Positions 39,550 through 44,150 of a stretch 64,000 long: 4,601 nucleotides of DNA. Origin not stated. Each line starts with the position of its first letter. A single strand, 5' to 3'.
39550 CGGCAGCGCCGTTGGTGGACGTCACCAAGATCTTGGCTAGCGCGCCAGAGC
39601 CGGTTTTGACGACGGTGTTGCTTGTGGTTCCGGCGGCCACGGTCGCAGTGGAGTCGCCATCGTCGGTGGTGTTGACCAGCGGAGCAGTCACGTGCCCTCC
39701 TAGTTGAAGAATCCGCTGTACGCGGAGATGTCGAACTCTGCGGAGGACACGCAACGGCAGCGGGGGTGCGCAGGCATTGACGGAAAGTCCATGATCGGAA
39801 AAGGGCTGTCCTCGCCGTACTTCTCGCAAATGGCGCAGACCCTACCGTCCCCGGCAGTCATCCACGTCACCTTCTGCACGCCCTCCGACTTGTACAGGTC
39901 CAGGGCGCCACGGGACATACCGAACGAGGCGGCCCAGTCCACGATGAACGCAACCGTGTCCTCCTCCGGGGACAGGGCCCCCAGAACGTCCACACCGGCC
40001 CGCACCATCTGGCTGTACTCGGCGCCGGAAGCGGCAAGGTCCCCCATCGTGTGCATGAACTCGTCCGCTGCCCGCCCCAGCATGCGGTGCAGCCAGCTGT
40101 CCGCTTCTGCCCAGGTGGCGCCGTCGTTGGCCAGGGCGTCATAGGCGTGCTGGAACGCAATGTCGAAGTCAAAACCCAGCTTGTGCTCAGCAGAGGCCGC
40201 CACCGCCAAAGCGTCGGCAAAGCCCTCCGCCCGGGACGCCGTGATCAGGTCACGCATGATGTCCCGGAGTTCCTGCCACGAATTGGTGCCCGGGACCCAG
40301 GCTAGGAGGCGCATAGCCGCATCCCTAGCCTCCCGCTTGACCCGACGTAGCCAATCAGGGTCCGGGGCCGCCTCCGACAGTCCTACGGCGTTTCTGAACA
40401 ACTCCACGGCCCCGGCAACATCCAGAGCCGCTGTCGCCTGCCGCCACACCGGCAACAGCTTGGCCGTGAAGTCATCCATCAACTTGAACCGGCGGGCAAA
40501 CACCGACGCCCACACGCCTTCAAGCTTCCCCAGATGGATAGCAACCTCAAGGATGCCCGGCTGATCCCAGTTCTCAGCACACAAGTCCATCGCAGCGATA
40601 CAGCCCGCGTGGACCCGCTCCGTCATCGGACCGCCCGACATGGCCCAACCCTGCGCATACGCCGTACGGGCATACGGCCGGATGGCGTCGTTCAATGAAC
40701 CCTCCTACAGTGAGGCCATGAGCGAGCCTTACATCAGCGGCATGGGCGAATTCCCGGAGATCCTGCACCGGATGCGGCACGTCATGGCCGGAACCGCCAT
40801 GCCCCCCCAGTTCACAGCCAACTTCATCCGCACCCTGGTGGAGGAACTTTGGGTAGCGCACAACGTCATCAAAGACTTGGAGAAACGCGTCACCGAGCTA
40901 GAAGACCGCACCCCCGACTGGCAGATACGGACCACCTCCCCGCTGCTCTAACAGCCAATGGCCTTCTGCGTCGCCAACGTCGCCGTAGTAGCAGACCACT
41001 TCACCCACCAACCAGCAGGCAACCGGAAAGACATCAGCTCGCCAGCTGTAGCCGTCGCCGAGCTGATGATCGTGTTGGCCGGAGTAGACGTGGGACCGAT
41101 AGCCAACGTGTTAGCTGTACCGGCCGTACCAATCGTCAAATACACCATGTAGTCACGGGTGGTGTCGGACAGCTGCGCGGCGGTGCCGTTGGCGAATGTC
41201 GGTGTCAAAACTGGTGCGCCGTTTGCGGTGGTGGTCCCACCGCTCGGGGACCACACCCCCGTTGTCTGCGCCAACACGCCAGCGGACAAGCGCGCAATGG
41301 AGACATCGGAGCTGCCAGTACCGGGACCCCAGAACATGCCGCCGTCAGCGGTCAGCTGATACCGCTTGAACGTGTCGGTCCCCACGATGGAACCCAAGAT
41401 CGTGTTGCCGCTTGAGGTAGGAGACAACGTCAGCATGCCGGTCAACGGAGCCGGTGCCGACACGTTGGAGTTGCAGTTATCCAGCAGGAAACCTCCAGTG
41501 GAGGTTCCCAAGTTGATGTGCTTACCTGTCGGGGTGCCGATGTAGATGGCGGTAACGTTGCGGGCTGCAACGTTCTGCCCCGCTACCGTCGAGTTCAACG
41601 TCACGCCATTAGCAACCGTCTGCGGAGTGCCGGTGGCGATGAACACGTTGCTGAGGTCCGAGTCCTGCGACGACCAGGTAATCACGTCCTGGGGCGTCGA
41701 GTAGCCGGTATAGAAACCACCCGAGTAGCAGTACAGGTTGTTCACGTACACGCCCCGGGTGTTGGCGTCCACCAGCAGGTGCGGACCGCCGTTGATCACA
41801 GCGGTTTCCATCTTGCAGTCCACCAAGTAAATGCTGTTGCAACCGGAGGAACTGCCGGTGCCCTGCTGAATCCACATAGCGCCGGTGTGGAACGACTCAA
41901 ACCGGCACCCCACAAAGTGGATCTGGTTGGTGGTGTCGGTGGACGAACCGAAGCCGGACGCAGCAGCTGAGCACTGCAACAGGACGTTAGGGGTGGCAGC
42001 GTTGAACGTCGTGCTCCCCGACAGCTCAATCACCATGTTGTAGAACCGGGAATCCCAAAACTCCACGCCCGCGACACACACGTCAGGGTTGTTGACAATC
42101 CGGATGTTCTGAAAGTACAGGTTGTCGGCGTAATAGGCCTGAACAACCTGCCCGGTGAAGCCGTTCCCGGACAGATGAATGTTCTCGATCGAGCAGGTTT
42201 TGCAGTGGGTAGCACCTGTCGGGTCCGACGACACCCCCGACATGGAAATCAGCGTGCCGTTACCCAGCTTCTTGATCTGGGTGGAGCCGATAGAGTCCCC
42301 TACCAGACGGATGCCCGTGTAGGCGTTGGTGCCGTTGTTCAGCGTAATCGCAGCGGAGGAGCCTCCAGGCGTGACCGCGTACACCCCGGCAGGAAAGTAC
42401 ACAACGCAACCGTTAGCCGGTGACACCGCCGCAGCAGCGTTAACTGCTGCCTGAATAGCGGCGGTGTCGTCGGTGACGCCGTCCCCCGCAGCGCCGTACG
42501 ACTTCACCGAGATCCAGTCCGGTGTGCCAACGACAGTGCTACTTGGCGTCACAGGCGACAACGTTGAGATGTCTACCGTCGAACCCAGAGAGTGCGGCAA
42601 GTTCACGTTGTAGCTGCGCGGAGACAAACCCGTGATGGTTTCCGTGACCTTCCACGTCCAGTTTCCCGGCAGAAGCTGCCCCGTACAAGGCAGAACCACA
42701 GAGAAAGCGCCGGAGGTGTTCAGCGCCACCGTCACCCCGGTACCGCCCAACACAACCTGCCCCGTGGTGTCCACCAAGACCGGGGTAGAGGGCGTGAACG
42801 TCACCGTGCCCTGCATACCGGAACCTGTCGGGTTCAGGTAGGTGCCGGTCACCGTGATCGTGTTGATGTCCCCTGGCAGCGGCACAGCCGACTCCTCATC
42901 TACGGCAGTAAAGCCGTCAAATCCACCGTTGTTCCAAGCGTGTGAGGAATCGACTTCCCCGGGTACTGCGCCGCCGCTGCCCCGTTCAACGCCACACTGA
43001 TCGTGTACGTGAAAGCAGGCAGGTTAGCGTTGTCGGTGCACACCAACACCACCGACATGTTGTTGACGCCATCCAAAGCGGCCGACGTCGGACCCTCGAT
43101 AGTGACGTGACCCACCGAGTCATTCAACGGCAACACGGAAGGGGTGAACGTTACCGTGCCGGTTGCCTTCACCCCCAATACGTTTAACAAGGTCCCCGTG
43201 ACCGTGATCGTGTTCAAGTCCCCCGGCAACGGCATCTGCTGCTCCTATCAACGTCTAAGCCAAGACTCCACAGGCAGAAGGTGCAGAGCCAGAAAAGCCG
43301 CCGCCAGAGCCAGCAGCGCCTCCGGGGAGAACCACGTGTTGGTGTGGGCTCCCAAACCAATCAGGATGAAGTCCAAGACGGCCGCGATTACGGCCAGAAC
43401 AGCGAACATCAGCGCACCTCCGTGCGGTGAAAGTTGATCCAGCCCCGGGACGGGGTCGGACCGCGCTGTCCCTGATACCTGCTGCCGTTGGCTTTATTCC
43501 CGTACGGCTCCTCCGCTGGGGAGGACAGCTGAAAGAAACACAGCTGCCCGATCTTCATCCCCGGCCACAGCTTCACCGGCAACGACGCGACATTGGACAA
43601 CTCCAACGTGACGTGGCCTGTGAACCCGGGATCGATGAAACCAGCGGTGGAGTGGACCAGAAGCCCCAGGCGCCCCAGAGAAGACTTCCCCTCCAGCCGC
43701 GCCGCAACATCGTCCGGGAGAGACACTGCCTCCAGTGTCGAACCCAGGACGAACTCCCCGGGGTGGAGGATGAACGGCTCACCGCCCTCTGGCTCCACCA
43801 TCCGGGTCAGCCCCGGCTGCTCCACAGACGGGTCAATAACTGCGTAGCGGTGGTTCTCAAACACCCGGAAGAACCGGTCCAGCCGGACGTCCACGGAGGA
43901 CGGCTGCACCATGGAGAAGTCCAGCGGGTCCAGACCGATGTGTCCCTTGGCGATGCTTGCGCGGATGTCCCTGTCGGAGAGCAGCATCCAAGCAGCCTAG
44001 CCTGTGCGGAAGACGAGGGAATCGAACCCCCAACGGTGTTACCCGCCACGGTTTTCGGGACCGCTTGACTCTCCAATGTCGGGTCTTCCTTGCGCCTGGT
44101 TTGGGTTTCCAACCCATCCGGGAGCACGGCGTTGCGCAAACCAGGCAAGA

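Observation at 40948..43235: Pectate-lyase-fold beta-helix protein (depolymerase/tailspike-like) in the head-gene region, plus a stand-alone duplicate of its N-terminal domain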

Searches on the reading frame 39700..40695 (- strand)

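Call 5: search_protein_families(library=pfam, proteins=[window:39700-40695:-], max_evalue=0.1)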
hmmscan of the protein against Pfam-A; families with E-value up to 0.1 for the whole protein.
window:39700-40695:- (331 aa): 3 families
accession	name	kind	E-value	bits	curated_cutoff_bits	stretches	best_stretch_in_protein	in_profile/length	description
PF04233.19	Phage_Mu_F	-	0.0071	17.5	29.6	1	268-316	59-110/112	Phage Mu protein F like protein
PF14430.11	Imm1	-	0.012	16.8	22.4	0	193-239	8-54/125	Immunity protein Imm1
PF19955.5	EAD1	-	0.016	16.1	24.2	0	106-170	15-75/90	Effector-associated domain 1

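Call 6: search_protein_families(library=phrogs, proteins=[window:39700-40695:-], max_evalue=0.01)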
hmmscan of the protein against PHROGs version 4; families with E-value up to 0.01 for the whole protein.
window:39700-40695:- (331 aa): 11 families
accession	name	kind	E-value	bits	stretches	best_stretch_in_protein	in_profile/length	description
phrog_115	-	head and packaging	1.2e-08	35.6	1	260-322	254-319/665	minor head protein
phrog_6577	-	unknown function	1.2e-07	31.5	1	196-318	100-227/1066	-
phrog_32135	-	unknown function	2e-07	32.1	1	276-316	129-168/219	-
phrog_2841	-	head and packaging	7.4e-07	29.6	1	261-316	244-302/525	minor head protein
phrog_595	-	head and packaging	1.6e-06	28.8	1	262-317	236-294/513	head maturation protease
phrog_4728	-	head and packaging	8e-06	25.9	1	265-317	237-296/591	head morphogenesis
phrog_19480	-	head and packaging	1.3e-05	24.7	1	252-316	669-732/737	head morphogenesis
phrog_2662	-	head and packaging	3.4e-05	23.6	1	111-322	515-710/717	portal protein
phrog_1657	-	head and packaging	0.00052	20.4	1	272-318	243-296/337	head morphogenesis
phrog_3517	-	head and packaging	0.0014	19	1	276-322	270-330/371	head morphogenesis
phrog_8089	-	head and packaging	0.0018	18.7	1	264-316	202-262/268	head morphogenesis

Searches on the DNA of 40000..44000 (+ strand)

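Call 7: search_dna_similar(query=window:40000-44000:+, collection=phages, mode=near, max_rows=20)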
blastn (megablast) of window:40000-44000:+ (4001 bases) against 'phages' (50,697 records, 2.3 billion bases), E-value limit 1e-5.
No match.
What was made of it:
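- Tried and rejected: Near-identical DNA search of 40000-44000 against 50,697 phage genomes found nothing (call 7).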

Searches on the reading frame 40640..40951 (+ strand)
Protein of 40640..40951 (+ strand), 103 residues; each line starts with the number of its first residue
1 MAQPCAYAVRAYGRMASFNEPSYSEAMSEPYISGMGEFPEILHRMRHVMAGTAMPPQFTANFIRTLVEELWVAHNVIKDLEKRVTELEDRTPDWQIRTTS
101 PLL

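Call 47: search_protein_families(library=phrogs, proteins=[window:40640-40951:+], max_evalue=0.01)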
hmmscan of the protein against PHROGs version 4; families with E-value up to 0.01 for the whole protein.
window:40640-40951:+ (103 aa): 0 families
